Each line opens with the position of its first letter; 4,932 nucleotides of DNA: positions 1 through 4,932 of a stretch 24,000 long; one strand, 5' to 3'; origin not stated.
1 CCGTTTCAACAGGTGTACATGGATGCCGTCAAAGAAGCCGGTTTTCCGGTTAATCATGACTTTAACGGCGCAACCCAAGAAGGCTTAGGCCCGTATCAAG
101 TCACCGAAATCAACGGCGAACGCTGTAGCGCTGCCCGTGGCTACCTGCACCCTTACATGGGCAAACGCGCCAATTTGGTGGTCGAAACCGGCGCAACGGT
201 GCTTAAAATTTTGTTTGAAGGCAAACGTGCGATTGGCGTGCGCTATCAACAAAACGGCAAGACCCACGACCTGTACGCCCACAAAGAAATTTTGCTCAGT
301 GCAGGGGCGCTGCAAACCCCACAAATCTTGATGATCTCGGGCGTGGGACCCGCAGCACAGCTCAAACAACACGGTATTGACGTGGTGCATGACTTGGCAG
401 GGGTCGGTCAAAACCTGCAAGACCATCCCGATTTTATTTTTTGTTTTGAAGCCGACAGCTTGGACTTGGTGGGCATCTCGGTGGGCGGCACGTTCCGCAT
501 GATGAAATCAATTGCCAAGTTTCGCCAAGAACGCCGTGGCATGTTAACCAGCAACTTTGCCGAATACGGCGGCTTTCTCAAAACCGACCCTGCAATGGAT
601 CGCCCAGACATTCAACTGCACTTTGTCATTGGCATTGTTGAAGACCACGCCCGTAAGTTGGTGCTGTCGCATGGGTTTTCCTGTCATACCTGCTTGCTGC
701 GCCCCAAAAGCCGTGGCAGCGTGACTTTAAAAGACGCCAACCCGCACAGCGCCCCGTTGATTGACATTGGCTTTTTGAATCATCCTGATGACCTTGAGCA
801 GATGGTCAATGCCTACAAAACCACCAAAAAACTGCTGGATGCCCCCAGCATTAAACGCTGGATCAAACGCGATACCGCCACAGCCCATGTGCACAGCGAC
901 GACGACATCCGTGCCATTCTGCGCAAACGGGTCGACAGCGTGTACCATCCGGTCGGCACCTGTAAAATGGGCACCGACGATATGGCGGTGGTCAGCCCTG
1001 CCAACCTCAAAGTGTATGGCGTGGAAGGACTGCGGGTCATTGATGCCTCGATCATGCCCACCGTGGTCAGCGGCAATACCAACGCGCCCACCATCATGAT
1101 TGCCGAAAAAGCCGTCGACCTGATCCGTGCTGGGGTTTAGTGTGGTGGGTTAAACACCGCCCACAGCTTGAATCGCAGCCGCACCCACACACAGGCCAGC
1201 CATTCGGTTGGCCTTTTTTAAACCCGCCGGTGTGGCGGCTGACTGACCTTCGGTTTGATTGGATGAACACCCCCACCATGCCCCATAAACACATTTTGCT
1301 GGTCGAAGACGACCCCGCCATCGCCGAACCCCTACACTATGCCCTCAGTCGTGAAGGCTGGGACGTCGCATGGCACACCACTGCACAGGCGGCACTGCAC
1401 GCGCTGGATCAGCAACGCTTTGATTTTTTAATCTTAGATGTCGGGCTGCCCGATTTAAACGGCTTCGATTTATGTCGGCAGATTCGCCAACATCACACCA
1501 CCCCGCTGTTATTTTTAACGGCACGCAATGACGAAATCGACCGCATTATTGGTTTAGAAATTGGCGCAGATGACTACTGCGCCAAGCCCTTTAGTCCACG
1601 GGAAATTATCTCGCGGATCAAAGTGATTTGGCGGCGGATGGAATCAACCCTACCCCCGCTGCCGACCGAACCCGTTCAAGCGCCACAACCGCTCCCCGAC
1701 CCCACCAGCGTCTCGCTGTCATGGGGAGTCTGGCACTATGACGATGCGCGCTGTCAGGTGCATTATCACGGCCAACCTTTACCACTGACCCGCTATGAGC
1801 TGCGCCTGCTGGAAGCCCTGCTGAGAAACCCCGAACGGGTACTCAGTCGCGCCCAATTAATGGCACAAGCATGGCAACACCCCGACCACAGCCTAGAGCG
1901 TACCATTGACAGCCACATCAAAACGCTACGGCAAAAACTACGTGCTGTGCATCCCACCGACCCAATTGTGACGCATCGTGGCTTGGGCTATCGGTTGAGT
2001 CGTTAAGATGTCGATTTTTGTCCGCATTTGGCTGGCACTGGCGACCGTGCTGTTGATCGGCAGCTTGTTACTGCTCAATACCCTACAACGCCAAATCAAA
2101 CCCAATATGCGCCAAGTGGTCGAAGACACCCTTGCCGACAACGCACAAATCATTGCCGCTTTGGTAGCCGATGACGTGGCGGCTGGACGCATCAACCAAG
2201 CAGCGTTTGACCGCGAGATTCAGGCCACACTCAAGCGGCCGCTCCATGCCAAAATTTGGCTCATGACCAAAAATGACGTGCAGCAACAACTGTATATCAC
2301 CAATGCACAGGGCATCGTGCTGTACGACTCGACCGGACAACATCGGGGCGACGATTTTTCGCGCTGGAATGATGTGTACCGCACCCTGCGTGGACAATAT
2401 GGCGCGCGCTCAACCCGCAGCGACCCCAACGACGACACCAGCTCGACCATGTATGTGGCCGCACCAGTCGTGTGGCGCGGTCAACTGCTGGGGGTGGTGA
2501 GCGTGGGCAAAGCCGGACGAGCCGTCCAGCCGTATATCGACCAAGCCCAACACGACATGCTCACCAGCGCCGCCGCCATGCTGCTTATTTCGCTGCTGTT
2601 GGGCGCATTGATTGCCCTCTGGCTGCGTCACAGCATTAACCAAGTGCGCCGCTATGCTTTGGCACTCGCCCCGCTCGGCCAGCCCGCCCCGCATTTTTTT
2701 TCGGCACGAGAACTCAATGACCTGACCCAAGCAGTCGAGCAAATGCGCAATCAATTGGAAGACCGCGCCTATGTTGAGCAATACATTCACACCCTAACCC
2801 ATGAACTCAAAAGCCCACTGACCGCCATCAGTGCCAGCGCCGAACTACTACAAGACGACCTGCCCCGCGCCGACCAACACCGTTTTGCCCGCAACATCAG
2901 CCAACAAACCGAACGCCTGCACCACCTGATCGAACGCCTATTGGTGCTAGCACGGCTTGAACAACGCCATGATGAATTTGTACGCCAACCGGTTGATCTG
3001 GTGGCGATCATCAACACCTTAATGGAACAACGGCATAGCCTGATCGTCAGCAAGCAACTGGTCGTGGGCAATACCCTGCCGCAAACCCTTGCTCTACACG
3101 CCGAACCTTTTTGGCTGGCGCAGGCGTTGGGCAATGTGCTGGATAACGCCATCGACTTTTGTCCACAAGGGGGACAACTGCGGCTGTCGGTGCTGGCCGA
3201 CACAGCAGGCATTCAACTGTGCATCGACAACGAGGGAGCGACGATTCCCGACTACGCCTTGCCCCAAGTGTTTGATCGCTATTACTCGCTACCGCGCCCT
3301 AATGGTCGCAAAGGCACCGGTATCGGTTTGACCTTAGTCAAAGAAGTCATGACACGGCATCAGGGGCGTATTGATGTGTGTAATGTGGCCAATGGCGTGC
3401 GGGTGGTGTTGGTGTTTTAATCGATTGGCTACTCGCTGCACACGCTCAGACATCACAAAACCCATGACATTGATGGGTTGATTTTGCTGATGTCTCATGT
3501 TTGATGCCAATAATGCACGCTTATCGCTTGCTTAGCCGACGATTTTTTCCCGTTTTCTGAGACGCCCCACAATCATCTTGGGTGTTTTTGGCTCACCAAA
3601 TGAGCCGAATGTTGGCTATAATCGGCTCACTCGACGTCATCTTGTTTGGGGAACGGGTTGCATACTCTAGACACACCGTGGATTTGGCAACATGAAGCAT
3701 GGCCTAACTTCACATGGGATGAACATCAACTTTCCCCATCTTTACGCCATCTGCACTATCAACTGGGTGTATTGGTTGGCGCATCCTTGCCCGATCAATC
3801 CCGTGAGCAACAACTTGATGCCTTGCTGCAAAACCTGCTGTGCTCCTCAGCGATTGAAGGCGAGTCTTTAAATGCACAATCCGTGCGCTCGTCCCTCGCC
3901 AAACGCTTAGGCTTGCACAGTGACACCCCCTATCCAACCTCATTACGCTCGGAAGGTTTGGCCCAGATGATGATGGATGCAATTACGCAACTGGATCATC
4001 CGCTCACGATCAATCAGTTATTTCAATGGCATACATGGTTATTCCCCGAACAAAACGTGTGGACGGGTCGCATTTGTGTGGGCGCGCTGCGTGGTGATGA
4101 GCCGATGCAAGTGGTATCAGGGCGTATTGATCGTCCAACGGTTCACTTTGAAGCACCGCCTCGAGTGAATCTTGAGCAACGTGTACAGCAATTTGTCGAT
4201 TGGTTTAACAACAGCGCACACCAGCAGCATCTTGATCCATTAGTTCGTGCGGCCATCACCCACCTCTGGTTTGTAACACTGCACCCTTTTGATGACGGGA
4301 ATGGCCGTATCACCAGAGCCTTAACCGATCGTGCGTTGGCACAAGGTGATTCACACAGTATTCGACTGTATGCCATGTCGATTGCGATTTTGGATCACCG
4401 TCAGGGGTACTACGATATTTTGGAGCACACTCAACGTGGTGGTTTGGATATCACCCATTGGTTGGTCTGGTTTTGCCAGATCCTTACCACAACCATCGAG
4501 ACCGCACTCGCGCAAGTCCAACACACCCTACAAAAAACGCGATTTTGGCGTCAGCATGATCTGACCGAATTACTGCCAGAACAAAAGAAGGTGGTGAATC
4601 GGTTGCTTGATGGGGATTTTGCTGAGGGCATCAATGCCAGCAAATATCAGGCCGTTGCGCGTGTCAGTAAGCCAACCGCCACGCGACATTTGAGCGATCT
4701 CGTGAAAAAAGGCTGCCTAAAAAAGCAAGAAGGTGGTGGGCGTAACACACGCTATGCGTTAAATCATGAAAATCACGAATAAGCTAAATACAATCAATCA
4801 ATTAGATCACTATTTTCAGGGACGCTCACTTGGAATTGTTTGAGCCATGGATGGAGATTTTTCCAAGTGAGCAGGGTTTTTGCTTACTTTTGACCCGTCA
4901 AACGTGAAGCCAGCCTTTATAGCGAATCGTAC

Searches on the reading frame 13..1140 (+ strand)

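Call 15: search_protein_families(library=pfam, proteins=[window:13-1140:+], max_evalue=0.001)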
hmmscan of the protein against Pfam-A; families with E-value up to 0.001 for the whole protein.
window:13-1140:+ (375 aa): 2 families
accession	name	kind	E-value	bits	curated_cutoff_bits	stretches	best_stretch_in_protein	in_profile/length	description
PF05199.19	GMC_oxred_C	-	8.3e-41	140.2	24.6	1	231-364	1-139/139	GMC oxidoreductase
PF00732.25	GMC_oxred_N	-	4e-29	102.4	23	1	3-139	91-217/218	GMC oxidoreductase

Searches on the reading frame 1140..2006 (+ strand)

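Call 15: search_protein_families(library=pfam, proteins=[window:1140-2006:+], max_evalue=0.001)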
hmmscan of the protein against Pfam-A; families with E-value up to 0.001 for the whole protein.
window:1140-2006:+ (288 aa): 2 families
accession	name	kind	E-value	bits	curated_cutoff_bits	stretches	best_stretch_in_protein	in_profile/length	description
PF00072.30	Response_reg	-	5.1e-28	97.9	30.2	1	52-161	1-111/111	Response regulator receiver domain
PF00486.34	Trans_reg_C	-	1.4e-22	80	26.2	1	211-286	1-77/77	Transcriptional regulatory protein, C terminal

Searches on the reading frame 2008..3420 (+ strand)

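Call 15: search_protein_families(library=pfam, proteins=[window:2008-3420:+], max_evalue=0.001)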
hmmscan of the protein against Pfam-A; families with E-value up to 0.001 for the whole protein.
window:2008-3420:+ (470 aa): 3 families
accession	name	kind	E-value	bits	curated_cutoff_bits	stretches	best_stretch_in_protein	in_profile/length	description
PF02518.31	HATPase_c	-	8.4e-17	62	26.4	1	369-468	5-105/111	Histidine kinase-, DNA gyrase B-, and HSP90-like ATPase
PF00512.31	HisKA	-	2.2e-14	53.7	26.9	1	258-319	4-65/66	His Kinase A (phospho-acceptor) domain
PF00672.30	HAMP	-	0.00033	21.4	25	1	201-252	1-53/53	HAMP domain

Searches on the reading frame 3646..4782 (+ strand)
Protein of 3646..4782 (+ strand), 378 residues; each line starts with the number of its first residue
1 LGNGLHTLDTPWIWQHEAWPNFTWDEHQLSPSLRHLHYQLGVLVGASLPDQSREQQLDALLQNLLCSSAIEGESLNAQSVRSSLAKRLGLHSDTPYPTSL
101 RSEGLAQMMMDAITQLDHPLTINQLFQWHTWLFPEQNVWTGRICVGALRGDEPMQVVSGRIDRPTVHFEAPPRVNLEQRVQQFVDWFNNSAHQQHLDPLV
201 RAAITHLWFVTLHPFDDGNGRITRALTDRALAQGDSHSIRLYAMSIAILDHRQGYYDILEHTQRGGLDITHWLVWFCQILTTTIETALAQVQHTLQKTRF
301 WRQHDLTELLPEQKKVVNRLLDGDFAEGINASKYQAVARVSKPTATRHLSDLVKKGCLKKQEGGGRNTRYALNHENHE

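Call 15: search_protein_families(library=pfam, proteins=[window:3646-4782:+], max_evalue=0.001)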
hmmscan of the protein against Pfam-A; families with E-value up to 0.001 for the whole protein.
window:3646-4782:+ (378 aa): 3 families
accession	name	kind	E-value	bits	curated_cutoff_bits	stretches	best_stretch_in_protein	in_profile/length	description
PF13776.11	DUF4172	-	1.2e-25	90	25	1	12-90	1-82/82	Domain of unknown function (DUF4172)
PF02661.23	Fic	-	2.9e-14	54.1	24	1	119-229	1-91/93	Fic/DOC family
PF24033.1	DUF7342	-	0.00013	22.4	31.6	1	331-375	20-63/150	Family of unknown function (DUF7342)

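Call 16: search_protein_families(library=padloc, proteins=[window:3646-4782:+], max_evalue=0.01)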
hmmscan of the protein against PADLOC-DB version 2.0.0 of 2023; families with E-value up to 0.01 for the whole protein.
window:3646-4782:+ (378 aa): 7 families
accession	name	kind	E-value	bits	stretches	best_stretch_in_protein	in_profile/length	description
PDLC03963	SoFic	-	4e-42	142.9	1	21-371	17-350/361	-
PDLC04966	PDC-S24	-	1.5e-21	74.9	1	107-330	221-425/497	-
PDLC04839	PDC-S04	-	4e-10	37.7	1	102-243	39-171/205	-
PDLC04837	PDC-S04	-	6.4e-09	33.4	1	109-245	74-194/234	-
PDLC04836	PDC-S04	-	9.8e-07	26.2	1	174-230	134-186/244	-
PDLC04840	PDC-S04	-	1.4e-06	26.2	1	168-228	109-171/227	-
PDLC04838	PDC-S04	-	5e-05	21.2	1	119-231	62-162/209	-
